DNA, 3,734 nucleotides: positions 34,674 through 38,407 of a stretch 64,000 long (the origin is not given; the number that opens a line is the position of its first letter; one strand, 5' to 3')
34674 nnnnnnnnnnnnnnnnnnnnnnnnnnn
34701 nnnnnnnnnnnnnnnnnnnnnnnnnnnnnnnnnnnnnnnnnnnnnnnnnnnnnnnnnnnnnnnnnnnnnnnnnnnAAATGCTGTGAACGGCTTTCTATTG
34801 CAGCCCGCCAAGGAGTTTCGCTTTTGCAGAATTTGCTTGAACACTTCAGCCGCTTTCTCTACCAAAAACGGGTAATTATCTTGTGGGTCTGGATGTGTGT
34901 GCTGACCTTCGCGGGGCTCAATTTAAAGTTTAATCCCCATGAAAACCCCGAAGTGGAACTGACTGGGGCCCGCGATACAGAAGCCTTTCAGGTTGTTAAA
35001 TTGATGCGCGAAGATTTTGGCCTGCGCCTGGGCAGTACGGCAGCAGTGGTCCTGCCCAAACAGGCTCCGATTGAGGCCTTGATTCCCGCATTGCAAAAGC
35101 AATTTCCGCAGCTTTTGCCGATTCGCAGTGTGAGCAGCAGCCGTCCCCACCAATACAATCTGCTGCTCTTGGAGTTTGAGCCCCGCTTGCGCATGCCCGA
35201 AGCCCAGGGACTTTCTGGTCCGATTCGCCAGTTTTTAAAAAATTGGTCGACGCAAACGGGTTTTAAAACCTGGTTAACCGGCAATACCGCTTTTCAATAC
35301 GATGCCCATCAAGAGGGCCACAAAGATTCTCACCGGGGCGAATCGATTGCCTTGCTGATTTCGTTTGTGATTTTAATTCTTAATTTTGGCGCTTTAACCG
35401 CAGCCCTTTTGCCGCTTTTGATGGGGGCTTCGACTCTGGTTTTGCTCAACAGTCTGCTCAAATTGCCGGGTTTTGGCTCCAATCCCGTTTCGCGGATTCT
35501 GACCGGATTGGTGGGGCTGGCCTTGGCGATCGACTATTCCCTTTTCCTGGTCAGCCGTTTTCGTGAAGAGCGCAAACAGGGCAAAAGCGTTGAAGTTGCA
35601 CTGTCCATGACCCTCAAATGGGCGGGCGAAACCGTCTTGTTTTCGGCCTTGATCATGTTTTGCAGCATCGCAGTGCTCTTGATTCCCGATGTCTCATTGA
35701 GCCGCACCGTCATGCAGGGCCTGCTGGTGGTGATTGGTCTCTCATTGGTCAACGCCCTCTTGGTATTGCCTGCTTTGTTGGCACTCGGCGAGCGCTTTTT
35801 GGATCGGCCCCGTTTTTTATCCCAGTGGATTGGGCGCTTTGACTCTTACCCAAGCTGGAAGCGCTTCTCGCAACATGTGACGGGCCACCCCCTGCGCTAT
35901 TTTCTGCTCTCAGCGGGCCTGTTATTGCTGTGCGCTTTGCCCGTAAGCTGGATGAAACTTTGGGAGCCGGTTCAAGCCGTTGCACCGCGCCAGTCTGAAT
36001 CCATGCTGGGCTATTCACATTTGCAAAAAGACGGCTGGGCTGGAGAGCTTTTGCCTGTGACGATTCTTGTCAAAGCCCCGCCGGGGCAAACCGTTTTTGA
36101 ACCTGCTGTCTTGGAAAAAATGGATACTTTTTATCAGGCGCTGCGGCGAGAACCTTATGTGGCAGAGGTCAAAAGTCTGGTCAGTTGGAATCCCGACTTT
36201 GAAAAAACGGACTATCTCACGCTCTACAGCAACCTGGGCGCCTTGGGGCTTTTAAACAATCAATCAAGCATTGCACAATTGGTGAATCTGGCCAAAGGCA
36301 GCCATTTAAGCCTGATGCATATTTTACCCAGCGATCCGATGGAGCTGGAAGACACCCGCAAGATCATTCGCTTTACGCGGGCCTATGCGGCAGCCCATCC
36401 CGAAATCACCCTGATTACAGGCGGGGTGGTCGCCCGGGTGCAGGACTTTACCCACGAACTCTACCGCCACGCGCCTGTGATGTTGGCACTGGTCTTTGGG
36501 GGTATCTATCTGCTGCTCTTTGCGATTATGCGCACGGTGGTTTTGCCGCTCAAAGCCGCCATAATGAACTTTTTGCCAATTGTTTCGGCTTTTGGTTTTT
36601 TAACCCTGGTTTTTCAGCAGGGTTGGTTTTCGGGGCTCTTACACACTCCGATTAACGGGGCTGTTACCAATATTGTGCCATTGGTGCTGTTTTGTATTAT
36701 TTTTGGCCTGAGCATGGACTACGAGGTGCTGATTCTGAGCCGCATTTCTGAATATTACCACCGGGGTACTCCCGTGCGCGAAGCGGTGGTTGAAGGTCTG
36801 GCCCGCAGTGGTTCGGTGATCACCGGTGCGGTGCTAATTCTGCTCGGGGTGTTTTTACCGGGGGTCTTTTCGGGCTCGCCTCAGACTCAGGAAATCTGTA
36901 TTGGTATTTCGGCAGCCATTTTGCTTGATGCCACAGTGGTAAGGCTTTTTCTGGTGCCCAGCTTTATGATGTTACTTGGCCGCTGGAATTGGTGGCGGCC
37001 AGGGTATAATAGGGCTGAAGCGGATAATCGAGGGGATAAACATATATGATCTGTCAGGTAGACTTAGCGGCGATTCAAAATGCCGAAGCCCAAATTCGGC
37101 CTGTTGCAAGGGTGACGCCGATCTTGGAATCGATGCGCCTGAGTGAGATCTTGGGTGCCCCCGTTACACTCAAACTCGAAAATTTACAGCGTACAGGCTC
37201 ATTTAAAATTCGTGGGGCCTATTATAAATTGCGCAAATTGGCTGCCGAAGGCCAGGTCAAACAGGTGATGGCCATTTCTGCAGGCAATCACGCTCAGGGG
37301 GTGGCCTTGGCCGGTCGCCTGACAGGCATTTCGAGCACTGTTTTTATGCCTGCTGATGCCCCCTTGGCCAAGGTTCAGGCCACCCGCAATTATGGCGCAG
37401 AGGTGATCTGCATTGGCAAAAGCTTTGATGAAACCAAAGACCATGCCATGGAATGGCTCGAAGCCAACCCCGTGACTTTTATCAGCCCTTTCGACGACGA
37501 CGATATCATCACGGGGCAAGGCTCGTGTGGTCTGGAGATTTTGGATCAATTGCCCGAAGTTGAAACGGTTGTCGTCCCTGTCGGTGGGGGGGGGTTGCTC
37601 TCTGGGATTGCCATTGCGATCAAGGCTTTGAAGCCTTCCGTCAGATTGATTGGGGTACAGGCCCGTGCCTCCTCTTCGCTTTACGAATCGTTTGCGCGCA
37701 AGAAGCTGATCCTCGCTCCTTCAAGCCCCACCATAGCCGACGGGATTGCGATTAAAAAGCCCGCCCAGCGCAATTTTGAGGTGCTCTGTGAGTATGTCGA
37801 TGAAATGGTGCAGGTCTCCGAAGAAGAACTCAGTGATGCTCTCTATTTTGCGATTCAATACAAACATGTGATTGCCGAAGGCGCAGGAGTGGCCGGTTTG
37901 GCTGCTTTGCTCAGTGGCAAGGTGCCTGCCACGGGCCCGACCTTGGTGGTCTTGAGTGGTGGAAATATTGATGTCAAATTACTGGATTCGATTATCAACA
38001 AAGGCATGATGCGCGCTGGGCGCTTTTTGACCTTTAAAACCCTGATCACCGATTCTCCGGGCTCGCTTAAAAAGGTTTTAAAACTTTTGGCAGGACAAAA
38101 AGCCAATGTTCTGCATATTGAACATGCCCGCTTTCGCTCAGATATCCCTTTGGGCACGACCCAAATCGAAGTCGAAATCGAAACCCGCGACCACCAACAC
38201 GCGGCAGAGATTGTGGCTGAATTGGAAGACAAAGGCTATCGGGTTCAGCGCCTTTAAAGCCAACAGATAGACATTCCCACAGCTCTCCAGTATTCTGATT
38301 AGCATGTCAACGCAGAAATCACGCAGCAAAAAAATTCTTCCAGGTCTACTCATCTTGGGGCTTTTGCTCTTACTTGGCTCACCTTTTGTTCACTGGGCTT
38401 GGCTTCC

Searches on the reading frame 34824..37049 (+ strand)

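Call 42: search_protein_families(library=pfam, proteins=[window:34824-37049:+], max_evalue=0.001)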
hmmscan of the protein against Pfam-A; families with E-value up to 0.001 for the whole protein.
window:34824-37049:+ (741 aa): 1 family
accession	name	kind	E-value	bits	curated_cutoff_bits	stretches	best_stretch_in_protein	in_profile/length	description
PF03176.21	MMPL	-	1.8e-52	178.8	20.5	2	112-357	88-331/333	MMPL family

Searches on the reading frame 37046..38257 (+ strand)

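Call 42: search_protein_families(library=pfam, proteins=[window:37046-38257:+], max_evalue=0.001)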
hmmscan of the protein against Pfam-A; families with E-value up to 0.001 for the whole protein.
window:37046-38257:+ (403 aa): 3 families
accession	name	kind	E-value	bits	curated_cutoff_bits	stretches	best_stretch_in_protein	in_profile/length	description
PF00291.31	PALP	-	1e-79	268.4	35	1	19-305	3-295/295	Pyridoxal-phosphate dependent enzyme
PF01842.31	ACT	-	0.00021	21.5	27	1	335-395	8-63/66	ACT domain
PF13291.12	ACT_4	-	0.00042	21.4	27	0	331-394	10-70/80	ACT domain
